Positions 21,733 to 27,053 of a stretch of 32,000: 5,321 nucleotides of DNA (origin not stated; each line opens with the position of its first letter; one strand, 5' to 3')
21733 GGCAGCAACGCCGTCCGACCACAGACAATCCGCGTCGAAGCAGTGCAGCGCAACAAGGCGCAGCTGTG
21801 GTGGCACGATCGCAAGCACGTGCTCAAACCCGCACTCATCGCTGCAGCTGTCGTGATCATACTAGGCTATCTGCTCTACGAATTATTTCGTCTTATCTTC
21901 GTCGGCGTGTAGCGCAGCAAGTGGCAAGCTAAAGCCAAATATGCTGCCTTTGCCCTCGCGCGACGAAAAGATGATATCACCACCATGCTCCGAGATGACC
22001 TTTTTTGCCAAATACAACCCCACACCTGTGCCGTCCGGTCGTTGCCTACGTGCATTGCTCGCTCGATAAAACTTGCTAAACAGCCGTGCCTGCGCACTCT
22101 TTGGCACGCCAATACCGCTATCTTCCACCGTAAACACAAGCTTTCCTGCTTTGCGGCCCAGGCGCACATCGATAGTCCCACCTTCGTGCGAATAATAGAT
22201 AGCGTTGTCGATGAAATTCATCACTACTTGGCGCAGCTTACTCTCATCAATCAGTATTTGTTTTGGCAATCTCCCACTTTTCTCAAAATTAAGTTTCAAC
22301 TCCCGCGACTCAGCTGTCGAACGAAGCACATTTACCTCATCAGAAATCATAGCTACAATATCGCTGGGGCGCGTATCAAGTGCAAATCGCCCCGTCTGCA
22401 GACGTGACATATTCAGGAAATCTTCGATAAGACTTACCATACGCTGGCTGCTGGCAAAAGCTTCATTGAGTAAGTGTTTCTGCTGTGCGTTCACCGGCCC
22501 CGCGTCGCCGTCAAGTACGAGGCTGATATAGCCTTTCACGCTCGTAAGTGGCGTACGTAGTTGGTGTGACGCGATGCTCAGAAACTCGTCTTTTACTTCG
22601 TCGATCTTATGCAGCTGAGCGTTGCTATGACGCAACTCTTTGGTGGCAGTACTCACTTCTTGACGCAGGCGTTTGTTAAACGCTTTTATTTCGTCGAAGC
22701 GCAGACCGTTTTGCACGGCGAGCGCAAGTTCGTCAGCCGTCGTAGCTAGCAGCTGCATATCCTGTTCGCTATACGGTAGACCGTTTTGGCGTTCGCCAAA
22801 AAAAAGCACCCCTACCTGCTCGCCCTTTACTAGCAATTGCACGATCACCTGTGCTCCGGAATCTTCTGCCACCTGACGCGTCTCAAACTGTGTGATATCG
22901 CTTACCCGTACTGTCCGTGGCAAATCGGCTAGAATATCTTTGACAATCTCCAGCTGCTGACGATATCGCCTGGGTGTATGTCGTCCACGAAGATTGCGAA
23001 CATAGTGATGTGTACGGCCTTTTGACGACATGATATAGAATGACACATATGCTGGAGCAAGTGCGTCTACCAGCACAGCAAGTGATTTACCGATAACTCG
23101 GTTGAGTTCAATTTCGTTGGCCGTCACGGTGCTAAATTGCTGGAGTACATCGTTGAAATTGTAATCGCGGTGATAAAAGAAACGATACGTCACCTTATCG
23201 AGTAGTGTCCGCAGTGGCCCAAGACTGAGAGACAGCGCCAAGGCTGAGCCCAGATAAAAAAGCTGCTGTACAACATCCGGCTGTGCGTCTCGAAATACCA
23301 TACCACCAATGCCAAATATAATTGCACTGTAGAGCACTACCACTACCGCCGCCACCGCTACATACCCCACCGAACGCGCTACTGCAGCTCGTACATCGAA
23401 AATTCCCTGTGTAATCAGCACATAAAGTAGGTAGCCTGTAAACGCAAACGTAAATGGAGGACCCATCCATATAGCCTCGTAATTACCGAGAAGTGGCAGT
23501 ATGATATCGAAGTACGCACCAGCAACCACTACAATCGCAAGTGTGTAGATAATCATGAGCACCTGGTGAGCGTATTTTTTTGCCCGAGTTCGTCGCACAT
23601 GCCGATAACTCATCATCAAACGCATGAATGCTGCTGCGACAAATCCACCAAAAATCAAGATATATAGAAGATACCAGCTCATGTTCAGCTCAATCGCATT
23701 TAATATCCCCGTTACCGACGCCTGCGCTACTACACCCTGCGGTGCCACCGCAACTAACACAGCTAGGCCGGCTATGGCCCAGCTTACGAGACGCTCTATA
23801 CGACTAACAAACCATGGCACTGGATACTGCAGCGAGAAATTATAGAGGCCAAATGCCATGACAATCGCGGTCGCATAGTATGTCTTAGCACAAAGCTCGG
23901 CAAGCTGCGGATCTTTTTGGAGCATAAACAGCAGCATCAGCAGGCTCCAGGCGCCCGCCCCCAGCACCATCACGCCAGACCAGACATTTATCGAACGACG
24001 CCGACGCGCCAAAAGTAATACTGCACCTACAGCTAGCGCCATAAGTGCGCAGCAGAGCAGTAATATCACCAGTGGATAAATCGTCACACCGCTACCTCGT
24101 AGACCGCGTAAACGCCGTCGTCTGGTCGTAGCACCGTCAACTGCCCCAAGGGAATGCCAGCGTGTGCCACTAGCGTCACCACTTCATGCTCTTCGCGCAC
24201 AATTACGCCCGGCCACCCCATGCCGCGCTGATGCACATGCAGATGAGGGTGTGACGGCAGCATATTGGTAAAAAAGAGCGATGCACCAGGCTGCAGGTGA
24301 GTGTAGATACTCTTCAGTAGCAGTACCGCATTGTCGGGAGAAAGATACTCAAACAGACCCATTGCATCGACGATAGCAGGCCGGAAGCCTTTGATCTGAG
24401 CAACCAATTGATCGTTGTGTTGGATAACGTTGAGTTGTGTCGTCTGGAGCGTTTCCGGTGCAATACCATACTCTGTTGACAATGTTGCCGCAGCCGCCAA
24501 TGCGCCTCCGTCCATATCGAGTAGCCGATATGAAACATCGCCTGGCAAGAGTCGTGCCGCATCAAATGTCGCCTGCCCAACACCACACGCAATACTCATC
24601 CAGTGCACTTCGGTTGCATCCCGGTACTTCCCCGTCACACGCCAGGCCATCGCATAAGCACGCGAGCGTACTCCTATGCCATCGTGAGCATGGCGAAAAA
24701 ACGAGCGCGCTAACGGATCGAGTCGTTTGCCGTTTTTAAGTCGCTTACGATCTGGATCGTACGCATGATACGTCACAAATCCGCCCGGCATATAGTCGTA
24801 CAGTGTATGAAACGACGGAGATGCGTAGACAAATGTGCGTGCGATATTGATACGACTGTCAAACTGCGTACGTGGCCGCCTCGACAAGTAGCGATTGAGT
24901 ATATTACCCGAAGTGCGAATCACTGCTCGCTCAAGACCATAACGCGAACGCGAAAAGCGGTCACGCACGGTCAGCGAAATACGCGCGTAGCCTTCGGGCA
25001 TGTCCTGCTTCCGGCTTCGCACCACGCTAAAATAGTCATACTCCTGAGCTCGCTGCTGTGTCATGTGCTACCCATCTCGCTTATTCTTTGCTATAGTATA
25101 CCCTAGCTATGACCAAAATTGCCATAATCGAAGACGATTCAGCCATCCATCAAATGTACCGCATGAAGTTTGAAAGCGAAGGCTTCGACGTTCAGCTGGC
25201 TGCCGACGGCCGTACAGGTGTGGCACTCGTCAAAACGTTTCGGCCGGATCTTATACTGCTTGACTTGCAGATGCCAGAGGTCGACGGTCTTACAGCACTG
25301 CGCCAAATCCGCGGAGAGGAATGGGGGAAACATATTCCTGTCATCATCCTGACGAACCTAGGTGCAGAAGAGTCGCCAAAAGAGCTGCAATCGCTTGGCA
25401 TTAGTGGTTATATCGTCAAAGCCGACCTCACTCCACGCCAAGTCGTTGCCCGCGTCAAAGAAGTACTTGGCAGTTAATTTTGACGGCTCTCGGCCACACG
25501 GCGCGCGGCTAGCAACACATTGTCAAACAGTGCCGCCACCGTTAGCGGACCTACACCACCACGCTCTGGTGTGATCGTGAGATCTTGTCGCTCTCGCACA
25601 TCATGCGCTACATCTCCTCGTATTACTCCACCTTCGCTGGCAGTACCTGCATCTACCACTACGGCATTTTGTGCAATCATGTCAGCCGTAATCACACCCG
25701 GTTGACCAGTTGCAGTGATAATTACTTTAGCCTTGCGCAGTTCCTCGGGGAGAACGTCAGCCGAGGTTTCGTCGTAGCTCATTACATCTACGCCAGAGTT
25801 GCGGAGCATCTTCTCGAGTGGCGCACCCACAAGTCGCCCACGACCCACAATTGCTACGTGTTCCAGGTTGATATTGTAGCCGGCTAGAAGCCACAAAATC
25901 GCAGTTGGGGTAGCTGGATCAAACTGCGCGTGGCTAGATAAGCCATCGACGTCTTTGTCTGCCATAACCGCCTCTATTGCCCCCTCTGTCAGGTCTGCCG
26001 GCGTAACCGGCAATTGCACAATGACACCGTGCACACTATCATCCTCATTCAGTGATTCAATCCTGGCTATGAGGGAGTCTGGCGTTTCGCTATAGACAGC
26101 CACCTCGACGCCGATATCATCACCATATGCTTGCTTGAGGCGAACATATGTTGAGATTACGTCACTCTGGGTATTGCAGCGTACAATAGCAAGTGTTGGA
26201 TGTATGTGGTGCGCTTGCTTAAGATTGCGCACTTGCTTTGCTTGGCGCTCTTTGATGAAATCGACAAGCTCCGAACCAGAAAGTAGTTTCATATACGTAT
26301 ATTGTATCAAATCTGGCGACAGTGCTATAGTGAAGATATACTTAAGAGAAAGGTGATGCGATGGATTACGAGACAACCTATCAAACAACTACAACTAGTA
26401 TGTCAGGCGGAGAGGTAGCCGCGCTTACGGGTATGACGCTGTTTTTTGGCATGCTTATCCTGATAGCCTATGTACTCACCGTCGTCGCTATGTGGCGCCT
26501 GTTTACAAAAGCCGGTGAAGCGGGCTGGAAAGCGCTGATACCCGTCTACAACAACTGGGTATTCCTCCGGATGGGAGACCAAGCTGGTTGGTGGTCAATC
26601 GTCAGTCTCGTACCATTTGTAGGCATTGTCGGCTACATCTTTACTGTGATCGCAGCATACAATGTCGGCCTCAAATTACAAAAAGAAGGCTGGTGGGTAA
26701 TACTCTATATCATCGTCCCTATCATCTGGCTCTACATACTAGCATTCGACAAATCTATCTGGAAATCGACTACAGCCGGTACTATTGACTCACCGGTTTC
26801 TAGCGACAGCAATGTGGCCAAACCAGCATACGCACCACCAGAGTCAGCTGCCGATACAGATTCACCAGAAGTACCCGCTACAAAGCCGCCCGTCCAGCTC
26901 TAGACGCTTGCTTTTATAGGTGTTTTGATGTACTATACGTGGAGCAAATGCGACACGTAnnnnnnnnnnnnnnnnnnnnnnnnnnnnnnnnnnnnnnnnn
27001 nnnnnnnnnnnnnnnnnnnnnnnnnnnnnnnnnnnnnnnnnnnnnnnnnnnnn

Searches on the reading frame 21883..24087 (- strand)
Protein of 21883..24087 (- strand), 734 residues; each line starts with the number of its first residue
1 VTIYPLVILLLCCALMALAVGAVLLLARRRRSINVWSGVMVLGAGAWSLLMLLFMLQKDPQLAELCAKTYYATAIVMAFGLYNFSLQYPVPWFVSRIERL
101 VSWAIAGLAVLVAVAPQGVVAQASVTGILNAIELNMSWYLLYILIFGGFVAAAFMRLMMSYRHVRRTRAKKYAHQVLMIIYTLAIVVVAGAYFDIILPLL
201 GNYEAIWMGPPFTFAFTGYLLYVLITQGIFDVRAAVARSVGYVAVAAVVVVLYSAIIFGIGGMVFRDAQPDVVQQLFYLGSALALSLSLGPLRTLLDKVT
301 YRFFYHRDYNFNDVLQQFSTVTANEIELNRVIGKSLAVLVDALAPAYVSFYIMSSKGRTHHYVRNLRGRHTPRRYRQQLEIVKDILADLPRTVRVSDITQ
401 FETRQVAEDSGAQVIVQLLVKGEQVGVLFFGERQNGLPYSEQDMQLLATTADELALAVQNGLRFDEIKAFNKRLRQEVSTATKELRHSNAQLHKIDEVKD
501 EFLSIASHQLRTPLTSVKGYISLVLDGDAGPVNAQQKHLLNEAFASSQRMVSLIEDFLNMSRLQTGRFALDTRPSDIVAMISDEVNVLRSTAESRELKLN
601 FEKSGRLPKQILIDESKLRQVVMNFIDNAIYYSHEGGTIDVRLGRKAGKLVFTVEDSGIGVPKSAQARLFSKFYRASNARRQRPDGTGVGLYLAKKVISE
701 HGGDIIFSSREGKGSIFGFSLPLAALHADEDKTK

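Call 8: search_protein_families(library=pfam, proteins=[window:21883-24087:-], max_evalue=0.1)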
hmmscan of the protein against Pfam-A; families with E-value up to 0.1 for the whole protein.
window:21883-24087:- (734 aa): 8 families
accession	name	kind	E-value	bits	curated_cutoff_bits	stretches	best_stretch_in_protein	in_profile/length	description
PF02518.31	HATPase_c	-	4.9e-28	98.2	26.4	1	614-724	2-110/111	Histidine kinase-, DNA gyrase B-, and HSP90-like ATPase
PF00512.31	HisKA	-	1.3e-17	64.1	26.9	1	499-566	2-66/66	His Kinase A (phospho-acceptor) domain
PF13185.12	GAF_2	-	4e-05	24.3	28.6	1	355-459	30-136/136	GAF domain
PF13581.12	HATPase_c_2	-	0.00018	22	27.4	1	625-700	39-111/127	Histidine kinase-like ATPase domain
PF13492.12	GAF_3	-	0.00021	22.1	27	1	399-460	70-129/129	GAF domain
PF16927.11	HisKA_7TM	-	0.0027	18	28.6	1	10-231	2-221/224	N-terminal 7TM region of histidine kinase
PF01590.32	GAF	-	0.011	16.7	22.4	1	334-458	8-133/133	GAF domain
PF02616.19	SMC_ScpA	-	0.054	13.9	24.6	0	439-523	108-187/232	Segregation and condensation protein ScpA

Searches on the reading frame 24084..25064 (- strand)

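Call 8: search_protein_families(library=pfam, proteins=[window:24084-25064:-], max_evalue=0.1)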
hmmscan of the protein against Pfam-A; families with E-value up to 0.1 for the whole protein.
window:24084-25064:- (326 aa): 3 families
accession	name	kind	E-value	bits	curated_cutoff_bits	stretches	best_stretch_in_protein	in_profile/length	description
PF08242.18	Methyltransf_12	-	1e-05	26.6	30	1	157-262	2-97/98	Methyltransferase domain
PF13649.12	Methyltransf_25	-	0.0022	19.1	27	1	158-260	4-96/97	Methyltransferase domain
PF13489.12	Methyltransf_23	-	0.04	14.1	27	1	218-293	80-141/164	Methyltransferase domain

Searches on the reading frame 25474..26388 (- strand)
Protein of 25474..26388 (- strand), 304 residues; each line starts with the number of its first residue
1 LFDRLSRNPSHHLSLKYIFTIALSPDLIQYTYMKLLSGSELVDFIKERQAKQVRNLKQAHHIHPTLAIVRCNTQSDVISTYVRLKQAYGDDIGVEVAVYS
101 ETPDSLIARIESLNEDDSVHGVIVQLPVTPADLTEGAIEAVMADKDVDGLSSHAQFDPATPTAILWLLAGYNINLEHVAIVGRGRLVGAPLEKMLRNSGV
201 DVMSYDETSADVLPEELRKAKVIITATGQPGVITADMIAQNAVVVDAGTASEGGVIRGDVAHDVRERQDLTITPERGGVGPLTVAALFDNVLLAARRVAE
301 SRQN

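Call 8: search_protein_families(library=pfam, proteins=[window:25474-26388:-], max_evalue=0.1)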
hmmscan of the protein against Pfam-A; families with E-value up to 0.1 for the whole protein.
window:25474-26388:- (304 aa): 3 families
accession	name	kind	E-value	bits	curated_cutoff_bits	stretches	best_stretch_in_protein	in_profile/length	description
PF02882.25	THF_DHG_CYH_C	-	2.8e-34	118.2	27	1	153-297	12-158/160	Tetrahydrofolate dehydrogenase/cyclohydrolase, NAD(P)-binding domain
PF00763.28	THF_DHG_CYH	-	8.8e-19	68.3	32.8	1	36-148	1-115/115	Tetrahydrofolate dehydrogenase/cyclohydrolase, catalytic domain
PF16912.11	Glu_dehyd_C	-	0.087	12.7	34.9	0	174-253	55-135/211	Glucose dehydrogenase C-terminus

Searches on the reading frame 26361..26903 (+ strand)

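Call 8: search_protein_families(library=pfam, proteins=[window:26361-26903:+], max_evalue=0.1)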
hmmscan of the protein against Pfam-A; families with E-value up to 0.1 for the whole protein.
window:26361-26903:+ (180 aa): 2 families
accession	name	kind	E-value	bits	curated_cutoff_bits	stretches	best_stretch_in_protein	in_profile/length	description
PF18936.5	DUF5684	-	5.8e-11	43.3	27.4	1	56-131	1-74/81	Family of unknown function (DUF5684)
PF04186.18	FxsA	-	0.053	14.1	25.2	1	59-107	5-53/109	FxsA cytoplasmic membrane protein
